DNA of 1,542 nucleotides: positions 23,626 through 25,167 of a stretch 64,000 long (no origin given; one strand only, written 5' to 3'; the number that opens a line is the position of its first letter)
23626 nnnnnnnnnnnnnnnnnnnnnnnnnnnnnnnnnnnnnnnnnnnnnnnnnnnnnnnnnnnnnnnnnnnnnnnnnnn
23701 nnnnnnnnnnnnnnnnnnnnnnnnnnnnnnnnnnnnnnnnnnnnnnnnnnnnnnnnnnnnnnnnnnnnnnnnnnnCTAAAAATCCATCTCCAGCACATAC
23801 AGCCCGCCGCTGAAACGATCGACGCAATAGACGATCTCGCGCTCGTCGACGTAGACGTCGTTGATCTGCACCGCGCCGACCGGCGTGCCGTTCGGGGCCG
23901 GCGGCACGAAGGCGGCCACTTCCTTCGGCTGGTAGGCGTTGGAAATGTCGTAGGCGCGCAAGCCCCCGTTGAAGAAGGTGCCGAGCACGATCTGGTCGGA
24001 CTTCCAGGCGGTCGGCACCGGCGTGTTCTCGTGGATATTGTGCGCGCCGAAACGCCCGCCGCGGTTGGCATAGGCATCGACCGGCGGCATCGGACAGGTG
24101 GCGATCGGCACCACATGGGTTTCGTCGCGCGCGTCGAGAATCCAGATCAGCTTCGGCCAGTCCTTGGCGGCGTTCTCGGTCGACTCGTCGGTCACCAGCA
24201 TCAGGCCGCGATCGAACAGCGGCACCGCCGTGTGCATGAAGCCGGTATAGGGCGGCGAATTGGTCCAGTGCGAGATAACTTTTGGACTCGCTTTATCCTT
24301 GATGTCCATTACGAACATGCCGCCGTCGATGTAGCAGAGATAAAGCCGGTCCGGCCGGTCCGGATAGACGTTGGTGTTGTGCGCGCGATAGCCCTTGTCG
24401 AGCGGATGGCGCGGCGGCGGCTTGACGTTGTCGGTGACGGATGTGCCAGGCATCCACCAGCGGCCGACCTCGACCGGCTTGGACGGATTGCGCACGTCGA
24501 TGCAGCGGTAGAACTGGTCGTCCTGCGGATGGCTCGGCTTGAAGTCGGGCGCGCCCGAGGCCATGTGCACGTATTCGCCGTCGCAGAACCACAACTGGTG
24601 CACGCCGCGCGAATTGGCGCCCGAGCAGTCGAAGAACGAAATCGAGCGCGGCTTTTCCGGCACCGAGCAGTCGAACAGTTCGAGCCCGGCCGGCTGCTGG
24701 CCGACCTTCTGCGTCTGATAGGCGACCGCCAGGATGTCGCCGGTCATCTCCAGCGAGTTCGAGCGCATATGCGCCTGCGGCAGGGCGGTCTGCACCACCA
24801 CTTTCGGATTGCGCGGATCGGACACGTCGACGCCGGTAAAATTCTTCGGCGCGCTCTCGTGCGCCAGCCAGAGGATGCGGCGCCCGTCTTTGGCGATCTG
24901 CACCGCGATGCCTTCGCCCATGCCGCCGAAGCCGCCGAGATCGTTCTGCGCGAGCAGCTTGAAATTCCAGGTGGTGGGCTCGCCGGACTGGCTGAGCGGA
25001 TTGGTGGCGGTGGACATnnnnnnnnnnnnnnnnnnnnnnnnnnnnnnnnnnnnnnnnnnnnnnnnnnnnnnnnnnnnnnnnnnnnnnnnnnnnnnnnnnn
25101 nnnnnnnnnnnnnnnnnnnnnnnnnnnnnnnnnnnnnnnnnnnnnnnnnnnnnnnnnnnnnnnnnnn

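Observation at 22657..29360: Seven-gene operon with no frameshifts: two-permease ABC importer + embedded enoyl-CoA hydratase + cytoplasmic LVIVD-like beta-propeller + CobW/G3E metallochaperone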

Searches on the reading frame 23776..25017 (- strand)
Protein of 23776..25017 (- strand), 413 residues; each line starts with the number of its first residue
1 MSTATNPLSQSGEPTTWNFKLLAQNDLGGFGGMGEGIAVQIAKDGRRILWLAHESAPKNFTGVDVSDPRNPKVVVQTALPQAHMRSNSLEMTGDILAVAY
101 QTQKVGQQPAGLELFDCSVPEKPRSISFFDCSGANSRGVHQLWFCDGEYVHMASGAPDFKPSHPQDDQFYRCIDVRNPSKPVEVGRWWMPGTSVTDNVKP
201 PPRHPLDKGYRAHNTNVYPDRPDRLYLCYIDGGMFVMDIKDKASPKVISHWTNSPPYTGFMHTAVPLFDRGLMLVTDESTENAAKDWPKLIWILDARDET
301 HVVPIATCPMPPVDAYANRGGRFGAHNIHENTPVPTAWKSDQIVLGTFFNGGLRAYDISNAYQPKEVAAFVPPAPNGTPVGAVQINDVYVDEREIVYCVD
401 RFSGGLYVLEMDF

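Call 3: search_protein_families(library=pfam, proteins=[window:23776-25017:-], max_evalue=0.01)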
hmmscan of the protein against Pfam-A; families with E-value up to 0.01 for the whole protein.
window:23776-25017:- (413 aa): 1 family
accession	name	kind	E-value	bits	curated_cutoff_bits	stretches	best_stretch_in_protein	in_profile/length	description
PF08309.17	LVIVD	-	0.00032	20.4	20.2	0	173-186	26-39/42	LVIVD repeat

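Call 4: search_protein_families(library=ncbifam, proteins=[window:23776-25017:-], max_evalue=0.01)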
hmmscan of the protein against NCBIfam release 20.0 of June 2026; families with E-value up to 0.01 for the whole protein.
window:23776-25017:- (413 aa): 1 family
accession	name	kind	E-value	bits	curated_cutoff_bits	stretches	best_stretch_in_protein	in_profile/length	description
NF052453.1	MthilOxMtoX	equivalog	0.006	15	650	0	340-368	300-328/408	methanethiol oxidase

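Call 5: search_solved_structures(query=window:23776-25017:-, max_evalue=10, show_alignments=2)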
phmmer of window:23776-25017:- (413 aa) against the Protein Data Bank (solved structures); distinct sequences matched with E-value up to 10: 2.
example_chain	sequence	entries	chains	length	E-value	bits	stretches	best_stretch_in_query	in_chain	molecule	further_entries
5hrm_A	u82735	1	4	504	0.00044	22.3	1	322-387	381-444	Haloalkylphosphorus hydrolase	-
5ioj_A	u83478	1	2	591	0.0008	21.5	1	321-388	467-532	Haloalkylphosphorus hydrolase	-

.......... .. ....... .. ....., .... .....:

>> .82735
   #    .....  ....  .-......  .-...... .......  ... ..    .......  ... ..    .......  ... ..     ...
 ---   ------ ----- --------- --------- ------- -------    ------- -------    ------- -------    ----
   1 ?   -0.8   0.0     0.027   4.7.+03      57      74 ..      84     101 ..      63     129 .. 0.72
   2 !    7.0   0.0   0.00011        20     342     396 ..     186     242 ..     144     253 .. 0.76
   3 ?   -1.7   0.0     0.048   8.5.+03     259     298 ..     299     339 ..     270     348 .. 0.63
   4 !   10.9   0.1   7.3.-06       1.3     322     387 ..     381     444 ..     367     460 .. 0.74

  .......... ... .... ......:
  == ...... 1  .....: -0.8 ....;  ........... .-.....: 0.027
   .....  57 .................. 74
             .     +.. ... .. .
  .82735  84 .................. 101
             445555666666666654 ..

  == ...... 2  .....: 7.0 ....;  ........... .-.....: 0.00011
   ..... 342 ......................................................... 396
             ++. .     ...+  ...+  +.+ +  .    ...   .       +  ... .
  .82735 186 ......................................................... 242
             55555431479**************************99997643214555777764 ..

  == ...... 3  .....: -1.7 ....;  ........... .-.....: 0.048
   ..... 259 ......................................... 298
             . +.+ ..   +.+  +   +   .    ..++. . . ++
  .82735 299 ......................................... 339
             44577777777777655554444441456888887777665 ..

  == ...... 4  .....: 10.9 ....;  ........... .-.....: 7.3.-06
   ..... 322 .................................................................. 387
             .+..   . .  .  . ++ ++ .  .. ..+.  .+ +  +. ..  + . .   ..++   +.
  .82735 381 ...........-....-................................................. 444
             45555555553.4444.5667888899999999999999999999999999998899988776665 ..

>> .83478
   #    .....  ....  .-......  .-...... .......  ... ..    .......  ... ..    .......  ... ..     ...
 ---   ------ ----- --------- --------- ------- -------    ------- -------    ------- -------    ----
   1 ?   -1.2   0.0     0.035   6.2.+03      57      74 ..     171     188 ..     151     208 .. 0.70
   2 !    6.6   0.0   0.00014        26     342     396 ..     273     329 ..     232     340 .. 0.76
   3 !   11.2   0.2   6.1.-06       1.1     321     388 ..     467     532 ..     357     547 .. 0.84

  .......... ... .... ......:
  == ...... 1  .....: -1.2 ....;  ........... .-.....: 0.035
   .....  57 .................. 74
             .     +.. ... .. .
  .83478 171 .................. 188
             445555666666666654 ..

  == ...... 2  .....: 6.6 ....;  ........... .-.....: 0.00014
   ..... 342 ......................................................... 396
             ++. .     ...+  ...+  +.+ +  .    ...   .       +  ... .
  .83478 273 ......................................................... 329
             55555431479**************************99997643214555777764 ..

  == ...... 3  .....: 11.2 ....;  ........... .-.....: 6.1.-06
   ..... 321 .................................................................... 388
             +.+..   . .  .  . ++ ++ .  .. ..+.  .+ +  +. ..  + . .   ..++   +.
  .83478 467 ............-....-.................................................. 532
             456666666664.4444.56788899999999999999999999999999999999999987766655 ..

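Call 6: find_homologous_proteins(query=window:23776-25017:-)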
Query window:23776-25017:- (413 aa): 5617 proteins with E <= 0.001 among 7880 candidates; the best 120 are listed.
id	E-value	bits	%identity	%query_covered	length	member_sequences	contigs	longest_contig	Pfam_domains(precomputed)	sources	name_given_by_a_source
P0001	4.5e-265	897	90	100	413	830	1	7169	PF08309.18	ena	-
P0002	2.5e-254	862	86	100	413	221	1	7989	-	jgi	jgi:hypothetical protein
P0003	1.7e-251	853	85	100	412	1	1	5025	PF08309.18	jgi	jgi:hypothetical protein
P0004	2.0e-251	852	84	100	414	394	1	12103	-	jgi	jgi:hypothetical protein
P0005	4.1e-251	851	84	100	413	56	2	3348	-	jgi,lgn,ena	jgi:hypothetical protein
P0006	4.8e-251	851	85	100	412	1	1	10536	PF08309.18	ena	-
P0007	5.7e-251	851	85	100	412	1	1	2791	PF08309.18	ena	-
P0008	7.4e-251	850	84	100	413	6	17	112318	-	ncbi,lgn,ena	-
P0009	9.5e-251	850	85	100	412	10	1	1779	-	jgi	jgi:hypothetical protein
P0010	1.3e-250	850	85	100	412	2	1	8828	PF08309.18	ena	-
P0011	1.3e-250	850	85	100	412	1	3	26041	PF08309.18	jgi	jgi:hypothetical protein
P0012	1.4e-250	850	85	100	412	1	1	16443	PF08309.18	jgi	jgi:hypothetical protein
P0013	4.1e-250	848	84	100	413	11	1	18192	-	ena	-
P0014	1.5e-249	846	83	100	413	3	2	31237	-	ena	-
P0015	1.9e-249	846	83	100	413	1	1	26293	-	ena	-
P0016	2.3e-249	846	84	100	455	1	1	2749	PF08309.18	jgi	jgi:hypothetical protein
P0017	3.0e-249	845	84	100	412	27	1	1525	PF08309.18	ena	-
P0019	6.1e-249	844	85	99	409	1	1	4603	PF08309.18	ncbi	ncbi:MAG: LVIVD repeat-containing protein, partial [Pseudolabrys sp.]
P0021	6.4e-248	841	84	100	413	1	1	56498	PF08309.18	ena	-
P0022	5.0e-247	838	84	100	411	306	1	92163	PF08309.18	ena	-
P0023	3.9e-246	835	83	100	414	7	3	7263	PF08309.18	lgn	-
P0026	3.4e-244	828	83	100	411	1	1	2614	PF08309.18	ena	-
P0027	4.9e-244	828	83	100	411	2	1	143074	PF08309.18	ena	-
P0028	5.7e-244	828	83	100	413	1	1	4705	PF08309.18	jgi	jgi:hypothetical protein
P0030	9.8e-244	827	82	99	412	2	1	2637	PF08309.18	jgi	jgi:hypothetical protein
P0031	1.5e-243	826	83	99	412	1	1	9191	PF08309.18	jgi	jgi:hypothetical protein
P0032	1.5e-243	826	83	100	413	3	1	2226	PF08309.18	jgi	jgi:hypothetical protein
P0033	2.8e-243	825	83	99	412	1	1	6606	PF08309.18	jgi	jgi:hypothetical protein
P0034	3.2e-243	825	83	99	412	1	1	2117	PF08309.18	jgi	jgi:hypothetical protein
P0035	3.8e-243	825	82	100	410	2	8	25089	PF08309.18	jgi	jgi:hypothetical protein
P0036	4.6e-243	825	81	99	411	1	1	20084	PF08309.18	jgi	jgi:hypothetical protein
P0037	1.1e-242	823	82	100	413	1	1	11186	PF08309.18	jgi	-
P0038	2.3e-242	822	83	99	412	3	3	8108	PF08309.18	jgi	jgi:hypothetical protein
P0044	1.4e-240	817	81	100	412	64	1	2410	PF08309.18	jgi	jgi:hypothetical protein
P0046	3.1e-240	815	81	99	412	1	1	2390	PF08309.18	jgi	-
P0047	9.6e-240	814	81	99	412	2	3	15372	PF08309.18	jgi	jgi:hypothetical protein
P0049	2.3e-239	813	81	99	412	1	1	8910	PF08309.18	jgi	jgi:hypothetical protein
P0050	3.5e-239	812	82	100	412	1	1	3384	PF08309.18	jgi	jgi:hypothetical protein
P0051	6.7e-239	811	81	100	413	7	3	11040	PF08309.18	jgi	jgi:hypothetical protein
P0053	1.7e-238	810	81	99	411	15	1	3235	PF08309.18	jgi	-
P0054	5.2e-238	808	80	100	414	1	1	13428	PF08309.18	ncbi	-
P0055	1.5e-237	807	79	100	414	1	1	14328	PF08309.18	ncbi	-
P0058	2.6e-237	806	81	100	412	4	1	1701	PF08309.18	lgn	-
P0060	3.6e-237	805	80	99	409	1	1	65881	PF08309.18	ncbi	-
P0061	4.3e-237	805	81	99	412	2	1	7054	PF08309.18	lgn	-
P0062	5.6e-237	805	80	99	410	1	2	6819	PF08309.18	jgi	jgi:hypothetical protein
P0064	1.2e-236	804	81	99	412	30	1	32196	PF08309.18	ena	-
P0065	3.0e-236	802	80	99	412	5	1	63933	PF08309.18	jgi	jgi:hypothetical protein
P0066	9.0e-236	801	80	99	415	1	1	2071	PF08309.18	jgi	jgi:hypothetical protein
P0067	2.1e-235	800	80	100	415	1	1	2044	PF08309.18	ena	-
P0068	2.5e-235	799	82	96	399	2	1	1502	PF08309.18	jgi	jgi:hypothetical protein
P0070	7.6e-235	798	79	99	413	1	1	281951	PF08309.18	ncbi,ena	-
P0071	1.2e-234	797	80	100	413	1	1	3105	PF08309.18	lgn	-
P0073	3.2e-234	796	81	97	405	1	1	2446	PF08309.18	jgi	jgi:hypothetical protein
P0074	4.3e-234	795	81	97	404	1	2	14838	PF08309.18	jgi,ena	-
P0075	1.2e-233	794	79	100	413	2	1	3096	PF08309.18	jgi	jgi:hypothetical protein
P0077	5.7e-233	792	81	96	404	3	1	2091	PF08309.18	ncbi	-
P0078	6.3e-233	791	81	97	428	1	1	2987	PF08309.18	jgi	jgi:hypothetical protein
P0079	1.0e-232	791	80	99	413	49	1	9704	PF08309.18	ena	-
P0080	1.1e-232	791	79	99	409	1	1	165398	PF08309.18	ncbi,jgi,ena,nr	ncbi:MAG TPA: hypothetical protein VFB45_11475 [Pseudolabrys sp.]|nr:hypothetical protein [Pseudolab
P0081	1.5e-231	787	78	100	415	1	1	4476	PF08309.18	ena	-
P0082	1.5e-231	787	79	98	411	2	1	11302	PF08309.18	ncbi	-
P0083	1.8e-231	787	79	99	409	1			PF08309.18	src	-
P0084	1.8e-231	787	80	97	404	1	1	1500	PF08309.18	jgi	jgi:hypothetical protein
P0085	1.9e-231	787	78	99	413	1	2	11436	PF08309.18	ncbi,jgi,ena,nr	ncbi:MAG: hypothetical protein JO205_06975 [Pseudolabrys sp.]|nr:hypothetical protein [Pseudolabrys 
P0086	3.4e-231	786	81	97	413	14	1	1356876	PF08309.18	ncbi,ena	-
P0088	1.1e-230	784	79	98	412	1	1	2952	PF08309.18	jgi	jgi:hypothetical protein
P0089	2.5e-230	783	80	99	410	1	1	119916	PF08309.18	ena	-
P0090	2.5e-230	783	78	100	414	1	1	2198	PF08309.18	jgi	jgi:hypothetical protein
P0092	5.3e-230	782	79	100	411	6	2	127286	PF08309.18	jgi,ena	-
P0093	5.6e-230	782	78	98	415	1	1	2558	PF08309.18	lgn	-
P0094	5.7e-230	782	79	97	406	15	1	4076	PF08309.18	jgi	jgi:hypothetical protein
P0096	2.4e-228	776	79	100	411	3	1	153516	PF08309.18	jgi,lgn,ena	-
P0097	6.3e-228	775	78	100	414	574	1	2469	PF08309.18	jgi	jgi:hypothetical protein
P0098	1.1e-227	774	78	98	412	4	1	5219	PF08309.18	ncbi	-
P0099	4.1e-227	772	78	100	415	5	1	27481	PF08309.18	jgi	jgi:hypothetical protein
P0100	3.8e-226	769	77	100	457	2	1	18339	PF08309.18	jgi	jgi:hypothetical protein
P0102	3.7e-225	766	77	100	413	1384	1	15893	PF08309.18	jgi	jgi:hypothetical protein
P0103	8.5e-225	765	77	100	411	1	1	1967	PF08309.18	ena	-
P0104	9.8e-225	764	77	100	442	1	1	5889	PF08309.18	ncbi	-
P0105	1.4e-224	764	77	100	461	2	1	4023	PF08309.18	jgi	-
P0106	1.9e-224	763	76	100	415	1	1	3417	PF08309.18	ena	-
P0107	3.8e-224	762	77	100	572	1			PF08309.18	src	-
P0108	4.6e-224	762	78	97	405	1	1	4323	PF08309.18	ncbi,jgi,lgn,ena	jgi:hypothetical protein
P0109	1.1e-223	761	80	96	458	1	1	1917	PF08309.18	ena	-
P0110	1.3e-223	761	78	97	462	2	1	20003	PF08309.18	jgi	-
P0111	2.2e-223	760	76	98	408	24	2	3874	PF08309.18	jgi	-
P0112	3.9e-223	759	83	91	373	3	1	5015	PF08309.18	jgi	-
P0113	1.8e-222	757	79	97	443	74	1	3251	PF22494.4,PF08309.18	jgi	jgi:hypothetical protein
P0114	1.8e-222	757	77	100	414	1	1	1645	PF08309.18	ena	-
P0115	2.1e-222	757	77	97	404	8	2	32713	PF08309.18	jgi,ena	-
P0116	3.2e-222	756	76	100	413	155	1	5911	PF08309.18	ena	-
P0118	4.1e-222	756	75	100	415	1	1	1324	PF08309.18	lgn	-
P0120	7.6e-222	755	75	100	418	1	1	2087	PF08309.18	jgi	-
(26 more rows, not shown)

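Call 10: find_encoding_contigs(protein=P0086, flank=10000, max_places=3)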
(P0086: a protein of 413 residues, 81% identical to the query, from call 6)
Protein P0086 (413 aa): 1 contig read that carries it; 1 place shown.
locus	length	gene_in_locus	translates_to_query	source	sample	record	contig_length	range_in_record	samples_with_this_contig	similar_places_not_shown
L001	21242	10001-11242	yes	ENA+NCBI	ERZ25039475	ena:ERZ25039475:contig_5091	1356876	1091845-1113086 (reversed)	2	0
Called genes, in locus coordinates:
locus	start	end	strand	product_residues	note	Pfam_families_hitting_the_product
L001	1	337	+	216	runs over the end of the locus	-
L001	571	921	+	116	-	-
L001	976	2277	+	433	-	PF00557:Peptidase_M24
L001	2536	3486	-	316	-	PF01488:Shikimate_DH (weak), PF02826:2-Hacid_dh_C (weak), PF03446:NAD_binding_2, PF03807:F420_oxidored, PF14833:NAD_binding_11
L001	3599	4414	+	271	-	PF00528:BPD_transp_1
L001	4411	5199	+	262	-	PF00528:BPD_transp_1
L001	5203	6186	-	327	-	PF03401:TctC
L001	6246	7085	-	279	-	PF04909:Amidohydro_2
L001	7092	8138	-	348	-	PF00180:Iso_dh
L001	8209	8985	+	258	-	PF00005:ABC_tran, PF09818:ABC_ATPase (faint), PF13401:AAA_22 (faint), PF13304:AAA_21 (faint)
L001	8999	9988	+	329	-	PF13379:NMT1_2, PF09084:NMT1, PF12974:Phosphonate-bd, PF16868:NMT1_3 (weak)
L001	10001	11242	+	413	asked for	PF08309:LVIVD (faint)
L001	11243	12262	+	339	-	PF02492:cobW, PF07683:CobW_C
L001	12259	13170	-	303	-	PF02219:MTHFR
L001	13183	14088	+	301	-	PF01144:CoA_trans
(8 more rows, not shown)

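Call 11: find_encoding_contigs(protein=P0070, flank=10000, max_places=2)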
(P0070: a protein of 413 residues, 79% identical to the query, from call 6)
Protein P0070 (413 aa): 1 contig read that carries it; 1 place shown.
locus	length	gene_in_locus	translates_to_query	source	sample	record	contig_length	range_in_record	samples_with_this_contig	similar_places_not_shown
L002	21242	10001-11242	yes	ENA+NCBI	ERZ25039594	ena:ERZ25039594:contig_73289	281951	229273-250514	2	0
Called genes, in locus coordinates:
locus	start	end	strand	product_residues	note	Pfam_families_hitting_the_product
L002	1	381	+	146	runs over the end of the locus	PF06170:DUF983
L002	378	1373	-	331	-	PF13365:Trypsin_2, PF00595:PDZ (weak), PF13180:PDZ_2, PF17820:PDZ_6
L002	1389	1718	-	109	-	PF00043:GST_C, PF14497:GST_C_3, PF13410:GST_C_2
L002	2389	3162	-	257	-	PF03446:NAD_binding_2, PF14833:NAD_binding_11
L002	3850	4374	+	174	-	PF00528:BPD_transp_1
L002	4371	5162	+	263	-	PF00528:BPD_transp_1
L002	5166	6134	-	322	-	PF03401:TctC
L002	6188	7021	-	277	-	PF04909:Amidohydro_2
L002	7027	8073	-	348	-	PF00180:Iso_dh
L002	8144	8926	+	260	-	PF00005:ABC_tran, PF13304:AAA_21 (faint)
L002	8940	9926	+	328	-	PF13379:NMT1_2, PF09084:NMT1, PF12974:Phosphonate-bd (weak), PF16868:NMT1_3 (weak)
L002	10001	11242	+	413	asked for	PF08309:LVIVD (faint)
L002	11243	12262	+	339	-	PF02492:cobW, PF07683:CobW_C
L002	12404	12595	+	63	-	PF00111:Fer2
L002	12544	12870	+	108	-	PF01799:Fer2_2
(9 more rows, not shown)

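Call 15: search_protein_representatives(protein=window:23776-25017:-)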
Query: 413 residues. Proteins with E-value up to 0.001 (for the whole library): 2668; up to 1e-10: 1098; up to 1e-30: 305. The best 150 are listed.
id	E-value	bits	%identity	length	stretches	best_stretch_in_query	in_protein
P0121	9.5e-138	476.0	74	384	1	84-375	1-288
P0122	1.7e-135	468.6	75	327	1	119-376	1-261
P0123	1.3e-131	455.8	67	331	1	6-290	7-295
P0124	6.3e-118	410.7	64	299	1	119-413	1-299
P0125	5.9e-114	397.6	78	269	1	166-370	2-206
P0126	8.4e-111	387.3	45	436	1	17-410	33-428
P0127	1.2e-110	386.7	55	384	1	28-343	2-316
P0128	1.0e-106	373.8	44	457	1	16-410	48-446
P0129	2.2e-106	372.7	62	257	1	4-256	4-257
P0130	1.8e-105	369.7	61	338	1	18-278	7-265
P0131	2.9e-102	359.1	54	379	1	40-351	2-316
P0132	1.9e-100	353.1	44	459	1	16-409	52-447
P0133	6.0e-100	351.5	44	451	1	17-410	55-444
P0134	1.5e-93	330.4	60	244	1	15-255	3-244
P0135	8.6e-92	324.6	74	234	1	96-281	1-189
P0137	2.1e-86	306.8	44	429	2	19-203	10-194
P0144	3.3e-79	283.1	39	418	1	16-412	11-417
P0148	3.8e-75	269.7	40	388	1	14-410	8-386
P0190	6.6e-60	219.5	37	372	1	11-412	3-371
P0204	3.2e-56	207.4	36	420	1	16-412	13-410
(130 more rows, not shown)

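Call 21: find_related_loci(query=A2, collection=genome_contigs, flank=8000)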
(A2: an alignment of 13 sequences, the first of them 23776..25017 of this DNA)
Query A2 (413 aa) in genome_contigs; peptide patterns used: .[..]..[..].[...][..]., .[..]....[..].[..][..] (x = any residue, [..] = any of these).
600 stretches matched a pattern (row limit reached: there are more); 592 encode a relative of the query (tblastn E <= 1e-3); the best 80 are kept; 80 distinct loci.
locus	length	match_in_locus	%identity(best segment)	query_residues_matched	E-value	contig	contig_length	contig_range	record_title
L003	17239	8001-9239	91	1-413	0e+0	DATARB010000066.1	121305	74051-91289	MAG TPA_asm: Pseudolabrys sp. isolate SMAG_U5482 k141_5749105, whole genome shotgun sequence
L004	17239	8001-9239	91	1-413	0e+0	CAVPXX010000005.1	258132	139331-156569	MAG: uncultured Alphaproteobacteria bacterium isolate MFD01872.bin.1.321 genome assembly, contig: contig_118859, whole g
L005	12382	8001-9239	90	1-413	0e+0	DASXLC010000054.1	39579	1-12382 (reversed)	MAG TPA_asm: Pseudolabrys sp. isolate SMAG_U5292 k141_4281630, whole genome shotgun sequence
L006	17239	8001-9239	89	1-413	0e+0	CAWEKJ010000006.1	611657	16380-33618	MAG: uncultured Alphaproteobacteria bacterium isolate MFD05841.bin.2.23 genome assembly, contig: contig_53401, whole gen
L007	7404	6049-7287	89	1-413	0e+0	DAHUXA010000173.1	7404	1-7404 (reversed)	MAG TPA_asm: Hyphomicrobiales bacterium isolate clean1642 NODE_173_length_7404_cov_3.027979, whole genome shotgun sequen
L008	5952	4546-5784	88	1-413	0e+0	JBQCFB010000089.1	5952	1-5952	MAG: Pseudolabrys sp. isolate bin168 k141_2629486, whole genome shotgun sequence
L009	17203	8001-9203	91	1-401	0e+0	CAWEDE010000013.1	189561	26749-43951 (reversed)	MAG: uncultured Alphaproteobacteria bacterium isolate MFD04540.bin.2.19 genome assembly, contig: contig_22833, whole gen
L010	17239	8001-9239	87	1-413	0e+0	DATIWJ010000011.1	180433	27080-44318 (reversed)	MAG TPA_asm: Pseudolabrys sp. isolate SMAG_U15220 k141_4958871, whole genome shotgun sequence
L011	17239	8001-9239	87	1-413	0e+0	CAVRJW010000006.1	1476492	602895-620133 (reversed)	MAG: uncultured Alphaproteobacteria bacterium isolate MFD05521.bin.1.214 genome assembly, contig: contig_37577, whole ge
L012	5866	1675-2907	87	3-413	0e+0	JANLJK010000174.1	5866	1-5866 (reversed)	MAG: Pseudolabrys sp. isolate XYLBin7 XylDeg_M3_1770_length_5866_cov_6, whole genome shotgun sequence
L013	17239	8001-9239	87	1-413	0e+0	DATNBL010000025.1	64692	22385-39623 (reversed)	MAG TPA_asm: Pseudolabrys sp. isolate SMAG_U11187 k141_4253806, whole genome shotgun sequence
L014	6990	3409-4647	88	1-413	0e+0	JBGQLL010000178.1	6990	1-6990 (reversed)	MAG: Pseudolabrys sp. isolate OBJ2_061818_050_39 k141_1757337_length_6990_cov_39.4136, whole genome shotgun sequence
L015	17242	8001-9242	84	1-413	0e+0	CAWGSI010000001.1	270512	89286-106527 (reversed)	MAG: uncultured Alphaproteobacteria bacterium isolate MFD05705.bin.1.155 genome assembly, contig: contig_14652, whole ge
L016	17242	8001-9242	87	1-413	0e+0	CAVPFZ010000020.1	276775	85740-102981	MAG: uncultured Alphaproteobacteria bacterium isolate MFD10064.bin.1.138 genome assembly, contig: contig_40341, whole ge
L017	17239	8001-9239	87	1-413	0e+0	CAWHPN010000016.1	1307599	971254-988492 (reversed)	MAG: uncultured Alphaproteobacteria bacterium isolate MFD08669.bin.1.44 genome assembly, contig: contig_5523, whole geno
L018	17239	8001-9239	87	1-413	0e+0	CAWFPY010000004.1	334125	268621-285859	MAG: uncultured Alphaproteobacteria bacterium isolate MFD05942.bin.1.141 genome assembly, contig: contig_23823, whole ge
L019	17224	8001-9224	87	6-413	0e+0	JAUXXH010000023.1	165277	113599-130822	MAG: Pseudolabrys sp. isolate C15_metabat.bin.99_sub C15_k141_79850, whole genome shotgun sequence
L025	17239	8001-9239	86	1-413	0e+0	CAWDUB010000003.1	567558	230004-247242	MAG: uncultured Alphaproteobacteria bacterium isolate MFD05442.bin.2.36 genome assembly, contig: contig_30722, whole gen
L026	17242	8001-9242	85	1-413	0e+0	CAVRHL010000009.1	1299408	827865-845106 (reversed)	MAG: uncultured Alphaproteobacteria bacterium isolate MFD05521.bin.2.54 genome assembly, contig: contig_6323, whole geno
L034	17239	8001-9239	84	1-413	0e+0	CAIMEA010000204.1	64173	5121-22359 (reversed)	MAG: uncultured Rhizobiales bacterium isolate VK_bin-0224 genome assembly, contig: bin-0224:204/240, whole genome shotgu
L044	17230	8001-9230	84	4-413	0e+0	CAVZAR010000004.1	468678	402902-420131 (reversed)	MAG: uncultured proteobacterium isolate MFD02416.bin.1.127 genome assembly, contig: contig_40448, whole genome shotgun s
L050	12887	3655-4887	83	1-413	0e+0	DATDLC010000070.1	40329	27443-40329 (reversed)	MAG TPA_asm: Pseudolabrys sp. isolate SMAG_U374 k141_1305929, whole genome shotgun sequence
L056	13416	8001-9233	81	1-413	0e+0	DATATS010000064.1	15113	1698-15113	MAG TPA_asm: Pseudolabrys sp. isolate SMAG_U5552 k141_393148, whole genome shotgun sequence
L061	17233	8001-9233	78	2-413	0e+0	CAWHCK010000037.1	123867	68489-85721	MAG: uncultured Alphaproteobacteria bacterium isolate MFD00962.bin.1.253 genome assembly, contig: contig_36297, whole ge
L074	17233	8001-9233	78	4-413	0e+0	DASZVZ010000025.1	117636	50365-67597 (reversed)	MAG TPA_asm: Pseudolabrys sp. isolate SMAG_U6144 k141_50443, whole genome shotgun sequence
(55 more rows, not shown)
